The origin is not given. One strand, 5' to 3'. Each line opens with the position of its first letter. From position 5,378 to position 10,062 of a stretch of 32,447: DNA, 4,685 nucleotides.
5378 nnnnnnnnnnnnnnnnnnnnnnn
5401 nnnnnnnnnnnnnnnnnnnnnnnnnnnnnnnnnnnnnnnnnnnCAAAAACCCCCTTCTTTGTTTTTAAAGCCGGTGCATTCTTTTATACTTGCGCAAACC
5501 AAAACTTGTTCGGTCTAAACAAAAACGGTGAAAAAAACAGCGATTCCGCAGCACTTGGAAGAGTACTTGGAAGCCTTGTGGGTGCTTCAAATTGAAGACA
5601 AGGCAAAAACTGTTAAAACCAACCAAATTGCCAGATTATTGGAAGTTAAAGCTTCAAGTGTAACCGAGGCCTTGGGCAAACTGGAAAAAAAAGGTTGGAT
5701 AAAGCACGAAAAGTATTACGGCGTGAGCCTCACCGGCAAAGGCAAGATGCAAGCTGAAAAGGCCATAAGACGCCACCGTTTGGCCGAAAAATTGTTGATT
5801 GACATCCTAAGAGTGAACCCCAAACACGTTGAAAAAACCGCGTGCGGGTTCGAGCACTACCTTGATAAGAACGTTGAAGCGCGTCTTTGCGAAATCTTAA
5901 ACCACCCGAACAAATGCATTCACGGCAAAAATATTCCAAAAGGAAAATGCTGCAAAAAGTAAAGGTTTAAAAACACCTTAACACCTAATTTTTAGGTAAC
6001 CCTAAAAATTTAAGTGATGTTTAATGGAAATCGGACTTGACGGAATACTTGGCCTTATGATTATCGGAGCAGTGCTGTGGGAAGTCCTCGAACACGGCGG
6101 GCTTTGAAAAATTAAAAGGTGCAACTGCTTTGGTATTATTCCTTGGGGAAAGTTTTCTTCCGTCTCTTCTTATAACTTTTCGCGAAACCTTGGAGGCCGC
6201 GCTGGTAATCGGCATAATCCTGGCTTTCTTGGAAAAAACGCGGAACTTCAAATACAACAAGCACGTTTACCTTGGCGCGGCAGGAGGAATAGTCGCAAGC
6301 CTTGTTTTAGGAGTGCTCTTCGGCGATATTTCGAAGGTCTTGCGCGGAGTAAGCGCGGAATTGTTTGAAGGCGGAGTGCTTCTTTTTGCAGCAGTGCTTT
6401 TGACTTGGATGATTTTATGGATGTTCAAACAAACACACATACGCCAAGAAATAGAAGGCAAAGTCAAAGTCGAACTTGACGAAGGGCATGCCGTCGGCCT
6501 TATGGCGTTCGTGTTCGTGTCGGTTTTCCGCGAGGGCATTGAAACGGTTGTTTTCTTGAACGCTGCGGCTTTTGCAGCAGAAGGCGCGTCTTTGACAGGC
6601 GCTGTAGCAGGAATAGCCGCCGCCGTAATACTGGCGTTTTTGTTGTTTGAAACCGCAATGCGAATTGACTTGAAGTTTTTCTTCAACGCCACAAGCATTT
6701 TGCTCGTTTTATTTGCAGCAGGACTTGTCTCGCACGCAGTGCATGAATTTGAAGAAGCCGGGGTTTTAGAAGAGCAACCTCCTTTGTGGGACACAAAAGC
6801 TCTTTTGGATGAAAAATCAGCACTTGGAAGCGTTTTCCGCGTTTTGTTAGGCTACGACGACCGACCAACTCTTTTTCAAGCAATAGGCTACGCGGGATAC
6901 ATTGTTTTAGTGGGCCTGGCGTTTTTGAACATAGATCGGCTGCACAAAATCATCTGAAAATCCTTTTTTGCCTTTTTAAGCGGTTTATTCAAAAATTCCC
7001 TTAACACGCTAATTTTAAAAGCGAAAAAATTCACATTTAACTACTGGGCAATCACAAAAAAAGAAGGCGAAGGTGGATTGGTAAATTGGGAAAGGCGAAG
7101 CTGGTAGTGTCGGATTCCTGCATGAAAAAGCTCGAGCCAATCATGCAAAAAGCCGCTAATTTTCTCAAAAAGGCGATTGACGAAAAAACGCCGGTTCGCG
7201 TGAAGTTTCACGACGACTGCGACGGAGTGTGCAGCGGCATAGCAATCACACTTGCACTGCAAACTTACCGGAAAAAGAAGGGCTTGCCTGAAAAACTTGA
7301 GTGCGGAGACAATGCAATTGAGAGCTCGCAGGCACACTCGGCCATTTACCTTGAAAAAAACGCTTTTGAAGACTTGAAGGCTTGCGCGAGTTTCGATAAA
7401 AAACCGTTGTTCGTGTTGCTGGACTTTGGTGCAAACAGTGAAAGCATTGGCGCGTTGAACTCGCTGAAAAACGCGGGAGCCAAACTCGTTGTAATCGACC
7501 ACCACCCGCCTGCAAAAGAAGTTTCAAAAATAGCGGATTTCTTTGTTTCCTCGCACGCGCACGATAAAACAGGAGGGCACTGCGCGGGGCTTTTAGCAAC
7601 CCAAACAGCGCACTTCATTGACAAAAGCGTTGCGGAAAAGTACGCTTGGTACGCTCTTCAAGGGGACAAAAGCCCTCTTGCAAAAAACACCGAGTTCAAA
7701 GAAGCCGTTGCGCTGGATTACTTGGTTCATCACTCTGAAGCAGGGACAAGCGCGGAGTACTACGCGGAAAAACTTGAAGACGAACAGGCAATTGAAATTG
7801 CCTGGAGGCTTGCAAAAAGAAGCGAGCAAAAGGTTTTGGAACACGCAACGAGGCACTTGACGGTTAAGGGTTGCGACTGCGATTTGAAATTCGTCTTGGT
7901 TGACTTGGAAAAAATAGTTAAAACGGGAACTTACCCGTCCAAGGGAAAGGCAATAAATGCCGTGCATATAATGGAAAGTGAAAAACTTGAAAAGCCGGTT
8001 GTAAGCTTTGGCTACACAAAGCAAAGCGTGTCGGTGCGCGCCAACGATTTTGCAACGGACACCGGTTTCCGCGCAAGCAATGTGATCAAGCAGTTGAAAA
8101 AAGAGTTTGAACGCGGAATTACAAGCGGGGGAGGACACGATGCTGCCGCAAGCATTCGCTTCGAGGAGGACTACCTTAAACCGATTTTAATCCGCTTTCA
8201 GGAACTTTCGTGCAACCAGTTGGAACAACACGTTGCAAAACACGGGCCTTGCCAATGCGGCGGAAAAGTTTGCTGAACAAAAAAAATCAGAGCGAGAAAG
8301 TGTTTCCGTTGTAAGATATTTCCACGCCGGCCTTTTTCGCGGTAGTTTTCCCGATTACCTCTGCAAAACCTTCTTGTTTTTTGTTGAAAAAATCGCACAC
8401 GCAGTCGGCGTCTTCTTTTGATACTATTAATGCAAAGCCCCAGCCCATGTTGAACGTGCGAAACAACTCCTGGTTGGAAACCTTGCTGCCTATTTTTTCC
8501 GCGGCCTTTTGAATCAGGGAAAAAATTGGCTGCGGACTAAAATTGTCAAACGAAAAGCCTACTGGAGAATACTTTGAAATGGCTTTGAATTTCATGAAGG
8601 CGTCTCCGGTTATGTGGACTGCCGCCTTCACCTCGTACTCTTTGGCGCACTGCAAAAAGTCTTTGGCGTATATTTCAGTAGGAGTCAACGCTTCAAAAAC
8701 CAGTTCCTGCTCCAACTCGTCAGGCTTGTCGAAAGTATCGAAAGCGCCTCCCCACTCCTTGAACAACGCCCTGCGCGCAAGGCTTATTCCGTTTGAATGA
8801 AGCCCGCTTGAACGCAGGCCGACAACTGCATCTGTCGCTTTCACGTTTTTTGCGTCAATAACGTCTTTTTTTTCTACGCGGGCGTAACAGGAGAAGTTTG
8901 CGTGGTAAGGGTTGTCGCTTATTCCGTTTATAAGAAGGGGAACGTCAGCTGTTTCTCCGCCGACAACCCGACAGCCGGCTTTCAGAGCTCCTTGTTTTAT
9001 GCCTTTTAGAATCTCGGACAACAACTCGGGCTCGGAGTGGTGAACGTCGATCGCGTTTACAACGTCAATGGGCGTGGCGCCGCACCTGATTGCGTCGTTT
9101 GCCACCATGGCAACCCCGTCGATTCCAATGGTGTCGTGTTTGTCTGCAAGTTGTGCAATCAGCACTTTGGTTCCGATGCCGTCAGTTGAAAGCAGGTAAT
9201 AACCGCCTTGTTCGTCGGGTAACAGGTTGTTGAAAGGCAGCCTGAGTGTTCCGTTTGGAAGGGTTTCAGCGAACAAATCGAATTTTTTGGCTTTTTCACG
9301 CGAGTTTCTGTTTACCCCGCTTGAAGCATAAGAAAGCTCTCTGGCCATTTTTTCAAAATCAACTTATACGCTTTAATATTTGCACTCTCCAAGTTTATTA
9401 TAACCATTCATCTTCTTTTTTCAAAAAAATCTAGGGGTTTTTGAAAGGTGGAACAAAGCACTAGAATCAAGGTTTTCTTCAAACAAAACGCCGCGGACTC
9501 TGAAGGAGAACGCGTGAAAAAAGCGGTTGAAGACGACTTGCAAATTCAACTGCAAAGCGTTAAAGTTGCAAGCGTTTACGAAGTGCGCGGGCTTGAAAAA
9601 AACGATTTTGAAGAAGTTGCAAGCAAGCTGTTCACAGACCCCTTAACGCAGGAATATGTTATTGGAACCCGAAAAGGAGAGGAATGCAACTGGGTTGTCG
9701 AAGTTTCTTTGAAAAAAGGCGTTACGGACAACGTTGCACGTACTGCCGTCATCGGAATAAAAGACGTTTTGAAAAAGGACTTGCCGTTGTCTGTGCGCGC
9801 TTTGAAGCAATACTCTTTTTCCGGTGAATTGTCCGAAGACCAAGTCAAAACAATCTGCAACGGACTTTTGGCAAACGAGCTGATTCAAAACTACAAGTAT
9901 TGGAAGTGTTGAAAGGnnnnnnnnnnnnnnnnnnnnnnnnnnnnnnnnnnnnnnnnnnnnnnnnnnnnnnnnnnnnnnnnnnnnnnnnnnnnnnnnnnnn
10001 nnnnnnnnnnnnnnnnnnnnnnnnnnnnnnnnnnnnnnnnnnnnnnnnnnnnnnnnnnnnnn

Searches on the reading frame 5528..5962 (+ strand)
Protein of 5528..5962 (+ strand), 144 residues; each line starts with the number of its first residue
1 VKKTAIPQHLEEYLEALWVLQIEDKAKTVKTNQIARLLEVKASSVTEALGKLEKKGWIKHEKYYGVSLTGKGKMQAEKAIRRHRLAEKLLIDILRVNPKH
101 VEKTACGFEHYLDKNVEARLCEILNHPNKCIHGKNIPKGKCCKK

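Call 9: search_protein_families(library=pfam, max_evalue=0.001, proteins=[window:5528-5962:+])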
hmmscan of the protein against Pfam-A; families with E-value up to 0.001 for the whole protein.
window:5528-5962:+ (144 aa): 8 families
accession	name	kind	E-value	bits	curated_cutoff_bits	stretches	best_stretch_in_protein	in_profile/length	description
PF02742.21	Fe_dep_repr_C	-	2.5e-24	85.5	27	1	69-138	1-70/70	Iron dependent repressor, metal binding and dimerisation domain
PF01325.25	Fe_dep_repress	-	1.8e-15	57.3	26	1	9-66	5-60/60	Iron dependent repressor, N-terminal DNA binding domain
PF13463.12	HTH_27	-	1.9e-06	28.5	22.2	1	15-72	7-68/68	Winged helix DNA-binding domain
PF01047.28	MarR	-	4.2e-06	27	24.6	1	27-59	16-48/59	MarR family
PF12802.13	MarR_2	-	3.2e-05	24.4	27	1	20-61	14-53/61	MarR family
PF13545.12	HTH_Crp_2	-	0.00037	20.8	27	0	30-61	24-56/70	Crp-like helix-turn-helix domain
PF01978.25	TrmB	-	0.00054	20.2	25.6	1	28-62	22-56/68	Sugar-specific transcriptional regulator TrmB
PF00392.27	GntR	-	0.00066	19.7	27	0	32-61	28-57/64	Bacterial regulatory proteins, gntR family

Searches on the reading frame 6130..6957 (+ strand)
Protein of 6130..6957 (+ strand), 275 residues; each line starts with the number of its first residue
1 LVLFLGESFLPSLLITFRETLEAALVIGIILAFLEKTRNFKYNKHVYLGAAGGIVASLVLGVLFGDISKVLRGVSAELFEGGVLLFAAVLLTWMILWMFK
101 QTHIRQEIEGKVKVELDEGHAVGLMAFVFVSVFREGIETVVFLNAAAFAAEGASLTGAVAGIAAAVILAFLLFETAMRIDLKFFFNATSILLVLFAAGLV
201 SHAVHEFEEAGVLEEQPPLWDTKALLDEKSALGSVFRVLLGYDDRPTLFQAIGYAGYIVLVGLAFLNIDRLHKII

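Call 8: search_protein_families(library=pfam, max_evalue=0.001, proteins=[window:6130-6957:+])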
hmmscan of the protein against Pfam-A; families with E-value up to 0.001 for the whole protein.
window:6130-6957:+ (275 aa): 1 family
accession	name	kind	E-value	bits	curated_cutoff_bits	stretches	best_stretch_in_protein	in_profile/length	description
PF03239.20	FTR1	-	1e-50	173.1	25.3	1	11-266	3-271/284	Iron permease FTR1 family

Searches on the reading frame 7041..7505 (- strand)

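Call 72: search_protein_families(library=pfam, max_evalue=1, proteins=[window:7041-7505:-])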
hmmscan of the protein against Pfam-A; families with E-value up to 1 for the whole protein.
window:7041-7505:- (154 aa): 1 family
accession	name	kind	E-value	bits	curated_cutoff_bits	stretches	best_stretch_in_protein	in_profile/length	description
PF22025.1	ThiI_fer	-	0.052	14.4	25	0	103-123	14-34/72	ThiI ferredoxin-like domain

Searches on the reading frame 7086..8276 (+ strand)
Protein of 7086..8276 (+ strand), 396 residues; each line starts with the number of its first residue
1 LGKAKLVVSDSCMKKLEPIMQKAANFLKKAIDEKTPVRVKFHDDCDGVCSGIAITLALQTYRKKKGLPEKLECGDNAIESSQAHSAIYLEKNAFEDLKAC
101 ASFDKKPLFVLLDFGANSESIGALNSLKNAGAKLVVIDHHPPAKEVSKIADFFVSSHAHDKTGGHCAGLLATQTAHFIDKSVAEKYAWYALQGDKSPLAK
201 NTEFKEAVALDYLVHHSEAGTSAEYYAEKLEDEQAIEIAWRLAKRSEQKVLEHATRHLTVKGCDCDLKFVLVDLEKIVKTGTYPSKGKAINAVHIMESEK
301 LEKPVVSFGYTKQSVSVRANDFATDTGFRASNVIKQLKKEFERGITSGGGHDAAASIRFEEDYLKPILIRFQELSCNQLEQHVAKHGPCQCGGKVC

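Call 8: search_protein_families(library=pfam, max_evalue=0.001, proteins=[window:7086-8276:+])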
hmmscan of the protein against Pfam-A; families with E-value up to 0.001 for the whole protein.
window:7086-8276:+ (396 aa): 2 families
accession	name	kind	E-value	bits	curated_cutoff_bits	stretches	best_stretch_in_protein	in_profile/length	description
PF01368.27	DHH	-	3.3e-09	37.5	28.1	1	41-175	6-102/125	DHH family, N-terminal domain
PF02272.25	DHHA1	-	3.5e-05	24.6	25.9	1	289-364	17-89/102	DHHA1 domain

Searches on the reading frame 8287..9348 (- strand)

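Call 8: search_protein_families(library=pfam, max_evalue=0.001, proteins=[window:8287-9348:-])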
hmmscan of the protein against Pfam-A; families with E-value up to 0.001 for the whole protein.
window:8287-9348:- (353 aa): 2 families
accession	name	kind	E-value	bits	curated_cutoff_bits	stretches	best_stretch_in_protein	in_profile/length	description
PF00586.29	AIRS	-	5.8e-19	69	24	1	47-135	11-96/112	AIR synthase related protein, N-terminal domain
PF02769.27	AIRS_C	-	1.1e-15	58.6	23.1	1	173-340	4-150/156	AIR synthase related protein, C-terminal domain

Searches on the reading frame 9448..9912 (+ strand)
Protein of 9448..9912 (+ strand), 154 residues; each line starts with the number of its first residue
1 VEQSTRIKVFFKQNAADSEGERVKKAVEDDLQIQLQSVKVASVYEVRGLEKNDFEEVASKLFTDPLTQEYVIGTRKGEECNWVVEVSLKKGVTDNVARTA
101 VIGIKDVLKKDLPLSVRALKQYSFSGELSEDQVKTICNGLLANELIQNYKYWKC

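Call 9: search_protein_families(library=pfam, max_evalue=0.001, proteins=[window:9448-9912:+])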
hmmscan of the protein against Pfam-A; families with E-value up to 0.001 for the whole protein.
window:9448-9912:+ (154 aa): 1 family
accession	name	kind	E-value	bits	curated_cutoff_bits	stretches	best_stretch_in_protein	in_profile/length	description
PF02700.19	PurS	-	6.4e-13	49.1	22.2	2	83-151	3-75/77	Phosphoribosylformylglycinamidine (FGAM) synthase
